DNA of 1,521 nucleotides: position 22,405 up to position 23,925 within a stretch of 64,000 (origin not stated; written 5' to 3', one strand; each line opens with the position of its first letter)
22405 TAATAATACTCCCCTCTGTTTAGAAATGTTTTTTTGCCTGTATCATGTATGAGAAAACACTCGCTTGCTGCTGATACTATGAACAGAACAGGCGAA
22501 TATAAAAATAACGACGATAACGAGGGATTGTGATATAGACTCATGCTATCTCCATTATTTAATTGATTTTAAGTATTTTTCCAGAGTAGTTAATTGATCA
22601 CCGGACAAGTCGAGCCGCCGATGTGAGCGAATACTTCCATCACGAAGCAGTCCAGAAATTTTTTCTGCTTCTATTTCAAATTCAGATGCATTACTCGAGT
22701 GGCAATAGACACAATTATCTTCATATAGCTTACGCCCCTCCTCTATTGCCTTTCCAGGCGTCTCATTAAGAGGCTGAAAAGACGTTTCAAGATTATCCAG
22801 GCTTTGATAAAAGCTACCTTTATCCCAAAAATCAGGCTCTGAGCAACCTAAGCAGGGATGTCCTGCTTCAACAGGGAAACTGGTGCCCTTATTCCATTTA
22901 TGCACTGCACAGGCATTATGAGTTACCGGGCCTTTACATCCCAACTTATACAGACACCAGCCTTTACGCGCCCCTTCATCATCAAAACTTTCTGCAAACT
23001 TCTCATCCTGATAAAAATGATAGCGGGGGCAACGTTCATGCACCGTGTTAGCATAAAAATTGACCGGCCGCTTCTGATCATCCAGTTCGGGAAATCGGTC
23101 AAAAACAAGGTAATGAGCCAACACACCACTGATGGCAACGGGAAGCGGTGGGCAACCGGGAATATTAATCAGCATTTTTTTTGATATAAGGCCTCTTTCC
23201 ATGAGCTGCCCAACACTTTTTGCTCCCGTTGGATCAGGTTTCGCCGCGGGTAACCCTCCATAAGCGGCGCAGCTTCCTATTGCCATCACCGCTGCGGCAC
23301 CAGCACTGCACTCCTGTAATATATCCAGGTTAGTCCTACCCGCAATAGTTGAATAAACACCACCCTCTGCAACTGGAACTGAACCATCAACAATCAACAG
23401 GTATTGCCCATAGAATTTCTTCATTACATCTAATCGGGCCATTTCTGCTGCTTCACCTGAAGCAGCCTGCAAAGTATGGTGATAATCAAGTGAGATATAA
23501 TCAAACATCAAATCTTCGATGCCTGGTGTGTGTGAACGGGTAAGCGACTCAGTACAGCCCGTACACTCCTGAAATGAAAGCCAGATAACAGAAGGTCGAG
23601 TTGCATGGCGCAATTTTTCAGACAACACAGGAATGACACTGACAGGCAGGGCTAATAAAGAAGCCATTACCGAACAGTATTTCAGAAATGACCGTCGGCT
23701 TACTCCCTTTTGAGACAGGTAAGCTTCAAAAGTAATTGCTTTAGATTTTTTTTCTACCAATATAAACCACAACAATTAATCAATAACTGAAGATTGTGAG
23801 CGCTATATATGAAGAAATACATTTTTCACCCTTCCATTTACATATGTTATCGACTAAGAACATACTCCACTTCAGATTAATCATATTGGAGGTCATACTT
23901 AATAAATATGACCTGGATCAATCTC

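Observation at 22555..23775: Orphan Tat-exported [NiFe]-hydrogenase small-subunit homolog fused to a cytochrome c-like CxxCH domain, with no large subunit in the neighbourhood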

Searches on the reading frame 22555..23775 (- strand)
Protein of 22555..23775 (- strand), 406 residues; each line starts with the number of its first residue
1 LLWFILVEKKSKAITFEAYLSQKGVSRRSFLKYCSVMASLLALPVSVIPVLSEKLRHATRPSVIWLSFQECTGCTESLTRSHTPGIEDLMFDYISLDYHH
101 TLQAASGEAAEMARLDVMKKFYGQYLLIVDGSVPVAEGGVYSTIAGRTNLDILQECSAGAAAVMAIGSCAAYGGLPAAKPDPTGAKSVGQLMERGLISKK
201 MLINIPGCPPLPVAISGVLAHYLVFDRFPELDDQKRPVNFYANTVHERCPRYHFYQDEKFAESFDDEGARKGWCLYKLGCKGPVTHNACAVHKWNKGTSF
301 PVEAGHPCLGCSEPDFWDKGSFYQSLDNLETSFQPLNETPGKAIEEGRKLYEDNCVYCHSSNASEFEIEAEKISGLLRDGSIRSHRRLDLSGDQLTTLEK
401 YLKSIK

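Call 3: search_protein_families(library=pfam, proteins=[window:22555-23775:-], max_evalue=0.1)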
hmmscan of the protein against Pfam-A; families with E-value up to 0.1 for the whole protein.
window:22555-23775:- (406 aa): 4 families
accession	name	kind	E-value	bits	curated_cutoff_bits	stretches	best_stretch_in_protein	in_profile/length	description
PF14720.11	NiFe_hyd_SSU_C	-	6.9e-31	106.9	27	1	241-322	1-78/80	NiFe/NiFeSe hydrogenase small subunit C-terminal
PF01058.29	Oxidored_q6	-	2.4e-27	95.6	27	1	71-221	1-127/128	NADH ubiquinone oxidoreductase, 20 Kd subunit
PF13442.11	Cytochrome_CBB3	-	0.0048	17.6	27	1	343-363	2-22/68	Cytochrome C oxidase, cbb3-type, subunit III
PF00034.26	Cytochrom_C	-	0.006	18.3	21.3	1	344-367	1-24/90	Cytochrome c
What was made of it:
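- On Class-I c-type cytochrome: The scores are 18.3 against 21.3 and 17.6 against 27 for the window protein (call 3).
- Checked: Pfam gives Oxidored_q6 (95.6 bits) and NiFe_hyd_SSU_C (106.9 bits), both far above their cut-offs (call 3). The single sequence is below threshold for the Pfam cytochrome c models (17.6 and 18.3 bits; call 3).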

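Call 4: search_protein_families(library=ncbifam, proteins=[window:22555-23775:-], max_evalue=0.1)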
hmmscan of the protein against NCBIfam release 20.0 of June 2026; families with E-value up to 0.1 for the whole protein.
window:22555-23775:- (406 aa): 11 families
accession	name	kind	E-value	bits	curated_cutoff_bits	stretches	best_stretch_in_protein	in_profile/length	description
TIGR00391.1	hydA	subfamily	6.6e-117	390.7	179.5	1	16-329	6-314/365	hydrogenase small subunit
NF007779.0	PRK10468.1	equivalog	5.3e-95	318.5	659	1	18-349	6-331/372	hydrogenase 2 small subunit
NF045520.1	H2_NiFeSe_small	exception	3.6e-72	243.4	470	1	25-324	2-313/314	NiFeSe hydrogenase small subunit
TIGR03294.1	FrhG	equivalog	1.9e-07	31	245.5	1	63-223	4-141/228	coenzyme F420 hydrogenase subunit gamma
NF045875.1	F420_non_VhuG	exception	6.1e-05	22.4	450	1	135-177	57-95/286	F420-non-reducing hydrogenase subunit VhuG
TIGR01409.1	TAT_signal_seq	domain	0.00056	20.1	16.7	1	25-43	1-19/29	twin-arginine translocation signal domain-containing protein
NF050122.1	bc1_QcrC_actin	exception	0.00097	18.5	200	1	339-364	36-61/253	cytochrome bc1 complex diheme cytochrome c subunit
NF011054.0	PRK14486.1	equivalog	0.068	12.7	447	0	341-364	212-235/294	putative bifunctional cbb3-type cytochrome c oxidase subunit II/cytochrome c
TIGR04494.1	c550_PedF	equivalog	0.072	13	122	0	334-363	41-70/133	cytochrome c-550 PedF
NF040606.1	CytoC_perox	subfamily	0.073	12.2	150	0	341-363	295-317/524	di-heme-cytochrome C peroxidase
TIGR00782.1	ccoP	equivalog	0.085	12.1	179.95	0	342-364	201-223/285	cytochrome-c oxidase, cbb3-type subunit III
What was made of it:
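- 22555..23775 (-): Whole ORF: hydrogenase small subunit fused to cytochrome c (406 aa; stop codon at 22555-22557). Pfam and NCBIfam matches are in calls 3 and 4.
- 23605..23775 (-): Tat signal peptide, residues 1-57, with the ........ motif at residues 26-33. The start codon is ambiguous (TTG at 23775, 23772 or 23760). TIGR01409 scores 20.1 bits against a cut-off of 16.7 (call 4).
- On [NiFe]-hydrogenase small subunit, group 1 (TIGR00391; PF01058 + PF14720): PF01058 scores 95.6 and PF14720 scores 106.9, each against a cut-off of 27 (calls 3, 4). TIGR01409 scores 20.1 against 16.7 (call 4).
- Checked: TIGR01409, the Tat signal model, scores 20.1 against 16.7 (call 4).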

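Call 7: find_homologous_proteins(query=window:22555-23775:-)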
Query window:22555-23775:- (406 aa): 7964 proteins with E <= 0.001 among 8000 candidates; the best 120 are listed.
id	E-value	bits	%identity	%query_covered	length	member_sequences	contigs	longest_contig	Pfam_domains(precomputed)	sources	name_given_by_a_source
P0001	3.0e-279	944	100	100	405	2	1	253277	PF01058.30,PF14720.12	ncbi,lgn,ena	-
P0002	2.7e-223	759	79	98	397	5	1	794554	PF01058.30,PF14720.12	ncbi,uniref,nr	ncbi:MAG: Ni/Fe hydrogenase [endosymbiont of Galathealinum brachiosum]|uniref:hydrogenase (acceptor)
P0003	6.4e-213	725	77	98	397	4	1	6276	PF01058.30,PF14720.12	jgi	jgi:hydrogenase small subunit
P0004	3.0e-210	716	73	99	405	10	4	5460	PF01058.30,PF14720.12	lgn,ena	-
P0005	1.2e-209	714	75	97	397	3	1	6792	PF01058.30,PF14720.12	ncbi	-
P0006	5.5e-205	699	72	97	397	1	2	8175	PF01058.30,PF14720.12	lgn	-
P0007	1.5e-204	698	72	98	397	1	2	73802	PF01058.30,PF14720.12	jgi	jgi:hydrogenase small subunit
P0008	6.5e-204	696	74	98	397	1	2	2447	PF01058.30,PF14720.12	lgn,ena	-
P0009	4.8e-201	686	72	98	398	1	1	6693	PF01058.30,PF14720.12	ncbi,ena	-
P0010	1.4e-200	685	72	97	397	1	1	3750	PF01058.30,PF14720.12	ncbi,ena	-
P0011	3.1e-200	683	72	97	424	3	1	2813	PF01058.30,PF14720.12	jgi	jgi:hydrogenase small subunit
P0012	1.3e-199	681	70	98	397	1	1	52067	PF01058.30,PF14720.12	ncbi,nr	ncbi:MAG: hydrogenase small subunit [Gammaproteobacteria bacterium]|nr:hydrogenase small subunit [Ga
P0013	1.5e-199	681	71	97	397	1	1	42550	PF01058.30,PF14720.12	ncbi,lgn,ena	-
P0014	2.4e-199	680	71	98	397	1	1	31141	PF01058.30,PF14720.12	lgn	-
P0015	5.3e-198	676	71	98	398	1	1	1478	PF01058.30,PF14720.12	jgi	jgi:hydrogenase small subunit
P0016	2.0e-197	674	76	91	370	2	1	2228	PF01058.30,PF14720.12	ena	-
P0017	4.5e-197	673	72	97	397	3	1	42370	PF01058.30,PF14720.12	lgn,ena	-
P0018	3.0e-194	664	70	99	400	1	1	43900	PF01058.30,PF14720.12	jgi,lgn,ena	-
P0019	2.2e-193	661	70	98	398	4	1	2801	PF01058.30,PF14720.12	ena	-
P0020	2.6e-193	661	69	97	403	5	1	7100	PF01058.30,PF14720.12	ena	-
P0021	4.5e-193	660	68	97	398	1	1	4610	PF01058.30,PF14720.12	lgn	-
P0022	1.8e-192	658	74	91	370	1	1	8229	PF01058.30,PF14720.12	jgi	jgi:hydrogenase small subunit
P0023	2.2e-192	658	69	96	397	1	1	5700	PF01058.30,PF14720.12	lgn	-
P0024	1.1e-191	655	69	97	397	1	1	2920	PF01058.30,PF14720.12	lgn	-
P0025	4.3e-191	653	68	98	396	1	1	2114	PF01058.30,PF14720.12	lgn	-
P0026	1.6e-190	651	68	97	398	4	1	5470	PF01058.30,PF14720.12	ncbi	-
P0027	4.0e-190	650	67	98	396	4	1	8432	PF01058.30,PF14720.12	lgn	-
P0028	6.0e-190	650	70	96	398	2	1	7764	PF01058.30,PF14720.12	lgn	-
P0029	7.5e-190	649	67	98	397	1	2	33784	PF01058.30,PF14720.12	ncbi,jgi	ncbi:MAG: hydrogenase small subunit [Chromatiales bacterium]|jgi:hydrogenase small subunit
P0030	1.5e-189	648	70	97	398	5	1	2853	PF01058.30,PF14720.12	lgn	-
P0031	4.7e-188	643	68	95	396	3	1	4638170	PF01058.30,PF14720.12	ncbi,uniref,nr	ncbi:hydrogenase small subunit [Thiothrix nivea]|uniref:hydrogenase (acceptor) n=1 Tax=Thiothrix niv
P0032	4.7e-188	643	70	94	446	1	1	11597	PF01058.30,PF14720.12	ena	-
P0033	1.1e-187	642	68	97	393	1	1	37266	PF01058.30,PF14720.12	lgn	-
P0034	1.6e-187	642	67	98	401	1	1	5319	PF01058.30,PF14720.12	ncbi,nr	ncbi:MAG: hydrogenase small subunit [Gammaproteobacteria bacterium]|nr:hydrogenase small subunit [Ga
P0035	1.8e-187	641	70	94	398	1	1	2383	PF01058.30,PF14720.12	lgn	-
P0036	2.3e-187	641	68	97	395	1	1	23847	PF01058.30,PF14720.12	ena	-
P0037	2.6e-186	638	68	96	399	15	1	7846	PF01058.30,PF14720.12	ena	-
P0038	3.3e-186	637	68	97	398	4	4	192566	PF01058.30,PF14720.12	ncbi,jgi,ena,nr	ncbi:MAG: hydrogenase small subunit [Gammaproteobacteria bacterium]|nr:hydrogenase small subunit [Ga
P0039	1.6e-185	635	65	98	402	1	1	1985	PF01058.30,PF14720.12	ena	-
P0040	2.6e-185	634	67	95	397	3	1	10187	PF01058.30,PF14720.12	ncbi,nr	ncbi:MAG: hydrogenase small subunit [Sedimenticola sp.]|nr:hydrogenase small subunit [Sedimenticola 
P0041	6.3e-185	633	65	98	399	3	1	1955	PF01058.30,PF14720.12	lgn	-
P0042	8.3e-185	633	68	94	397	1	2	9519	PF01058.30,PF14720.12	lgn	-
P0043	1.1e-184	632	67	97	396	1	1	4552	PF01058.30,PF14720.12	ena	-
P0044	5.2e-184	630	71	91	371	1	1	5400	PF01058.30,PF14720.12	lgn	-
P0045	2.1e-183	628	68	95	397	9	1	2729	PF01058.30,PF14720.12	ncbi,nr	ncbi:MAG: hydrogenase small subunit [Sedimenticola sp.]|nr:hydrogenase small subunit [Sedimenticola 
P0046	4.2e-183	627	65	97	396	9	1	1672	PF01058.30,PF14720.12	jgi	-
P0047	1.1e-182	626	71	91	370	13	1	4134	PF01058.30,PF14720.12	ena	-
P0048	2.7e-182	624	66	95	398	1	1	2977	PF01058.30,PF14720.12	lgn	-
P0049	3.7e-182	624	68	95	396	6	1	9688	PF01058.30,PF14720.12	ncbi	-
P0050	6.4e-181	620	67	97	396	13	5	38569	PF01058.30,PF14720.12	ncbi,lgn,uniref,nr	ncbi:Ni/Fe hydrogenase [Solemya velum gill symbiont]|uniref:hydrogenase small subunit n=1 Tax=Solemy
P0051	1.3e-179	615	66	96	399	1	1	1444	PF01058.30,PF14720.12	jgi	jgi:hydrogenase small subunit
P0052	3.5e-179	614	65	98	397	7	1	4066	PF01058.30,PF14720.12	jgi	-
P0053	3.1e-178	611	68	91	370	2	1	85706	PF01058.30,PF14720.12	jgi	-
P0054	3.6e-178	611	64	95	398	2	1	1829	PF01058.30,PF14720.12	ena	-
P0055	1.2e-177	609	65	97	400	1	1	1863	PF01058.30,PF14720.12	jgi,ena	-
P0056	6.5e-176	603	63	99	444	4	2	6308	PF01058.30,PF14720.12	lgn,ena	-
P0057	2.9e-175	601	62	97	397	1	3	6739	PF01058.30,PF14720.12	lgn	-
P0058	7.4e-175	600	63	97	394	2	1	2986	PF01058.30,PF14720.12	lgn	-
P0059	8.5e-175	600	64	97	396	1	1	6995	PF01058.30,PF14720.12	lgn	-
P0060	1.9e-174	598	66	95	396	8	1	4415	PF01058.30,PF14720.12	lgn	-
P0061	8.1e-173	593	62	98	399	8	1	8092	PF01058.30,PF14720.12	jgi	jgi:hydrogenase small subunit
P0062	8.2e-172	590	63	95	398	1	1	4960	PF01058.30,PF14720.12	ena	-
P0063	5.0e-170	584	62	98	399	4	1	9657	PF01058.30,PF14720.12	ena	-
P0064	5.7e-170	584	63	96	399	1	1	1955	PF01058.30,PF14720.12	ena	-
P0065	1.7e-169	582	62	98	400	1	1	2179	PF01058.30,PF14720.12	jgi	jgi:hydrogenase small subunit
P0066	7.0e-169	580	65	91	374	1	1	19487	PF01058.30,PF14720.12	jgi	-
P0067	5.8e-168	577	62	97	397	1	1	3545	PF01058.30,PF14720.12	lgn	-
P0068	7.6e-168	577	62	96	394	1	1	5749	PF01058.30,PF14720.12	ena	-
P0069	8.8e-167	573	63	94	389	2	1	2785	PF01058.30,PF14720.12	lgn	-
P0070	3.8e-164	565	60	96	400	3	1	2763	PF13442.12,PF01058.30,PF14720.12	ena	-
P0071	3.8e-164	565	74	78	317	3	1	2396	PF01058.30,PF14720.12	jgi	jgi:hydrogenase small subunit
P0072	1.3e-163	563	63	95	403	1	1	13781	PF01058.30,PF14720.12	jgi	jgi:hydrogenase small subunit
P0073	2.4e-163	562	65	90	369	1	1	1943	PF01058.30,PF14720.12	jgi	jgi:hydrogenase small subunit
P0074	4.0e-163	561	63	94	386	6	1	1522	PF01058.30,PF14720.12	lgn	-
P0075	1.6e-162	559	59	97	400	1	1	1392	PF01058.30,PF14720.12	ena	-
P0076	2.2e-162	559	63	95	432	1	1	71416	PF01058.30,PF14720.12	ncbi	-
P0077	3.2e-162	558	60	94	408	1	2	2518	PF01058.30,PF14720.12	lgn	-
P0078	5.5e-162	557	62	94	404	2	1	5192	PF01058.30,PF14720.12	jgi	-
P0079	1.1e-161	556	64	90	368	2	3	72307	PF01058.30,PF14720.12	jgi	jgi:hydrogenase small subunit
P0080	7.7e-161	554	58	96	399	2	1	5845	PF01058.30,PF14720.12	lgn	-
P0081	3.0e-160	552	59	96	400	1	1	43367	PF13442.12,PF01058.30,PF14720.12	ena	-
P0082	3.5e-160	551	60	96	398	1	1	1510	PF01058.30,PF14720.12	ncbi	-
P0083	1.2e-159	550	62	95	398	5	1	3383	PF13442.12,PF01058.30,PF14720.12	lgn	-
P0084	7.3e-159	547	62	95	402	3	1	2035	PF01058.30,PF14720.12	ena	-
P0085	1.2e-158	546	59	95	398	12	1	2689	PF13442.12,PF01058.30,PF14720.12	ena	-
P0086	1.8e-158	546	59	97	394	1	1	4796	PF01058.30,PF14720.12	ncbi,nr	ncbi:MAG TPA: hydrogenase small subunit [Gammaproteobacteria bacterium]|nr:hydrogenase small subunit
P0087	3.5e-157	542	60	97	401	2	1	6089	PF01058.30,PF14720.12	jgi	jgi:hydrogenase small subunit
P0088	1.6e-156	539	59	96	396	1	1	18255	PF13442.12,PF01058.30,PF14720.12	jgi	-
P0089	8.7e-156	537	59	93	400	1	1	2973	PF01058.30,PF14720.12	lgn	-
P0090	3.2e-155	535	60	92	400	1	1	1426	PF01058.30,PF14720.12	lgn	-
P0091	4.2e-155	535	57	96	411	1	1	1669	PF01058.30,PF14720.12,PF00034.27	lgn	-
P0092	2.7e-154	532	59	94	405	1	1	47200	PF01058.30,PF14720.12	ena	-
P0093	9.8e-154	530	58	96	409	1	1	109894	PF01058.30,PF14720.12,PF00034.27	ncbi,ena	-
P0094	1.6e-153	530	59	95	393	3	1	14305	PF01058.30,PF14720.12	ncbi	-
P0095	2.3e-153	529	57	97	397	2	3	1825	PF01058.30,PF14720.12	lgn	-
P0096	2.6e-153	529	58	95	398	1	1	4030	PF01058.30,PF14720.12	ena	-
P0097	5.1e-153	528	78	69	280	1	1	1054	PF01058.30,PF14720.12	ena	-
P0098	3.0e-152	525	57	98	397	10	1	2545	PF01058.30,PF14720.12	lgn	-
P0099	5.0e-152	525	59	96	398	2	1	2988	PF01058.30,PF14720.12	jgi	jgi:hydrogenase small subunit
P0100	9.5e-152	524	56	95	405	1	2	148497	PF13442.12,PF01058.30,PF14720.12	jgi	-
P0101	1.7e-151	523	57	99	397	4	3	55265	PF01058.30,PF14720.12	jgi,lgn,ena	jgi:hydrogenase small subunit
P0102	8.3e-151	521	67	76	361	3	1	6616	PF01058.30,PF14720.12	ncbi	-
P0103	8.3e-151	521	57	95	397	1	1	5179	PF01058.30,PF14720.12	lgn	-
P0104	5.2e-150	518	66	77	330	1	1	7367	PF01058.30,PF14720.12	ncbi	-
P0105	6.0e-150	518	57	97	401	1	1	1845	PF01058.30,PF14720.12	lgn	-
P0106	4.6e-149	515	57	96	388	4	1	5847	PF01058.30,PF14720.12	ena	-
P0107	8.3e-149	514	55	96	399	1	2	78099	PF01058.30,PF14720.12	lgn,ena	-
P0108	8.6e-149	514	57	94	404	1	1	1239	PF01058.30,PF14720.12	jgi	jgi:hydrogenase small subunit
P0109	8.9e-149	514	57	95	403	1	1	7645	PF01058.30,PF14720.12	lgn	-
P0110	9.0e-149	514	55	97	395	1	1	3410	PF01058.30,PF14720.12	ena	-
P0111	2.0e-148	513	57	95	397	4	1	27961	PF01058.30,PF14720.12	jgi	-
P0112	2.3e-148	513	59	94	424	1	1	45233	PF01058.30,PF14720.12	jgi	jgi:hydrogenase small subunit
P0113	3.2e-148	512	58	91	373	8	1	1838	PF01058.30,PF14720.12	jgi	jgi:hydrogenase small subunit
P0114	1.0e-147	510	57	95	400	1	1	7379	PF01058.30,PF14720.12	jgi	jgi:hydrogenase small subunit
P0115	4.6e-147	508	56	94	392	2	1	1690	PF01058.30,PF14720.12,PF00034.27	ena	-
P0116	1.8e-146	506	57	95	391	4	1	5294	PF01058.30,PF14720.12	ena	-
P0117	1.8e-146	506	65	79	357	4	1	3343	PF01058.30,PF14720.12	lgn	-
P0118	2.0e-146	506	66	77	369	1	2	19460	PF01058.30,PF14720.12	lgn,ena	-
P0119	3.1e-146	506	65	78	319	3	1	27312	PF01058.30,PF14720.12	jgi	jgi:hydrogenase small subunit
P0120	1.0e-145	504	57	89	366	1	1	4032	PF01058.30,PF14720.12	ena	-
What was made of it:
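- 22555..23775 (-): It is 100% identical to database protein P0001 (call 7).
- On Class-I c-type cytochrome: A few relatives carry precomputed PF13442 or PF00034 hits (call 7).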

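Call 8: search_solved_structures(query=window:22555-23775:-, show_alignments=2)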
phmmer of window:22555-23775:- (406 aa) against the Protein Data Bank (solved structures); distinct sequences matched with E-value up to 0.001: 45.
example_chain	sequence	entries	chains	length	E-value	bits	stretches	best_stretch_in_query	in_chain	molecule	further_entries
3myr_A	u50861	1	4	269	1e-121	409.9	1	58-325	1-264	Hydrogenase (NiFe) small subunit HydA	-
1h2a_S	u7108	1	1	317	1.7e-92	313.7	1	17-324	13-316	HYDROGENASE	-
8pou_S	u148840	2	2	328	1e-85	291.3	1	60-329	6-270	Uptake hydrogenase small subunit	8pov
4c3o_B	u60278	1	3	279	1.4e-85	290.9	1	57-325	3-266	HYDROGENASE-1 SMALL SUBUNIT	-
8pow_S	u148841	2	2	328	1.9e-84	287.1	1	60-329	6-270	Uptake hydrogenase small subunit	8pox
8poy_S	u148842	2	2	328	1.9e-84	287.1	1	60-329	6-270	Uptake hydrogenase small subunit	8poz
3ayx_B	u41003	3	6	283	3.8e-84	286.2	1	58-325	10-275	Membrane-bound hydrogenase small subunit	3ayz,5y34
1h2r_S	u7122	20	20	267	2.1e-83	283.7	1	59-324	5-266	PROTEIN (PERIPLASMIC [NIFE] HYDROGENASE SMALL SUBUNIT) | Periplasmic [NiFe] hydrogenase small subunit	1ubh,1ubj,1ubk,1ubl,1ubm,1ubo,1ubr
8w6x_S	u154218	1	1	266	2.8e-83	283.3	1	59-324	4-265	Periplasmic [NiFe] hydrogenase small subunit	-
4u9h_S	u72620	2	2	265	3e-83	283.2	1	59-324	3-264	Periplasmic [NiFe] hydrogenase small subunit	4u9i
5mdj_S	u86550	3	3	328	3.7e-83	282.9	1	60-329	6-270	Uptake hydrogenase small subunit; HOXK | Uptake hydrogenase small subunit;HOXK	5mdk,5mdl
3rgw_S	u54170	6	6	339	4.1e-83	282.8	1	60-329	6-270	Membrane-bound hydrogenase (NIFE) small subunit HOXK | Uptake hydrogenase small subunit | Uptake hydrogenase small subunit hoxK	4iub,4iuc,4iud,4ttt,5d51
6g94_S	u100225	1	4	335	8.7e-83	281.7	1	58-326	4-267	Hydrogenase-1 small chain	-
9eqi_S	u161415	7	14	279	7.9e-82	278.5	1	58-329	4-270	Hydrogenase-1 small chain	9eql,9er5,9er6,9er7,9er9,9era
7odg_S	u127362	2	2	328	9.9e-82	278.2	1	60-329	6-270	Uptake hydrogenase small subunit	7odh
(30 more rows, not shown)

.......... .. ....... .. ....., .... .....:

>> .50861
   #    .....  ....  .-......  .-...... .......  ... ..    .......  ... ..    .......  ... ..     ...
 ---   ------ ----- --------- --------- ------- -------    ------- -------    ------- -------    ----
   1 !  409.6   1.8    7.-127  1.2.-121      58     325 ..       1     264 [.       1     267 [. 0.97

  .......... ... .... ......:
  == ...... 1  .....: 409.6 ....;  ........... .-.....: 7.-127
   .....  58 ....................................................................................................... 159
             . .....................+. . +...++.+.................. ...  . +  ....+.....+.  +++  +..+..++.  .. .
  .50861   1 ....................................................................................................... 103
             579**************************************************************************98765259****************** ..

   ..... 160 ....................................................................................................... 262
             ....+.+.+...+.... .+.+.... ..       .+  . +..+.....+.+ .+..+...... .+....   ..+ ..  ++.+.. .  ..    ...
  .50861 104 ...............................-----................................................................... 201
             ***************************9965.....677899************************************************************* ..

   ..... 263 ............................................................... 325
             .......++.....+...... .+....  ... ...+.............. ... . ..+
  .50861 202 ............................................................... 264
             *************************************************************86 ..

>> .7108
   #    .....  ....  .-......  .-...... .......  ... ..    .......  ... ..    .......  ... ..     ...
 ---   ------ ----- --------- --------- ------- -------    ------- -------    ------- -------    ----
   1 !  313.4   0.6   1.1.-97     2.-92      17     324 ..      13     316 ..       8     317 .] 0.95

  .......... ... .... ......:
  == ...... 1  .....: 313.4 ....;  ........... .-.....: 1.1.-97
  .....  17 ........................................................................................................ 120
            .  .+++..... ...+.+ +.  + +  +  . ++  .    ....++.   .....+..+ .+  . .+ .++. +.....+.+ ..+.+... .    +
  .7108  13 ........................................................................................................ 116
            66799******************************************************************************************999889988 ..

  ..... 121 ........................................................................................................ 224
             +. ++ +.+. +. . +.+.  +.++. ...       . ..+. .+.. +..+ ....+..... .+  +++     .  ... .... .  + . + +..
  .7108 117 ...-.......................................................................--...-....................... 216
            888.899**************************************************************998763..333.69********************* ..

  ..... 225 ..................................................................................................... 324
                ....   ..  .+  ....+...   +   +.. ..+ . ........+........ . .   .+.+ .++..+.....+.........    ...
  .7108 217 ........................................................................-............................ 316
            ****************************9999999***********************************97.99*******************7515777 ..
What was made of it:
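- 23605..23775 (-): The mature A. vinosum HydS chain (3myr) begins opposite residue 58 (call 8).
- On Isp-type (group 1e) hydrogenase: 3myr_A is the top PDB hit by about 100 bits (call 8).
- Closest known: Isp-type. Same: This is the best solved-structure match, at 410 bits over residues 58-325 (call 8).
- Checked: They align with the solved A. vinosum HydS, 3myr (call 8).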
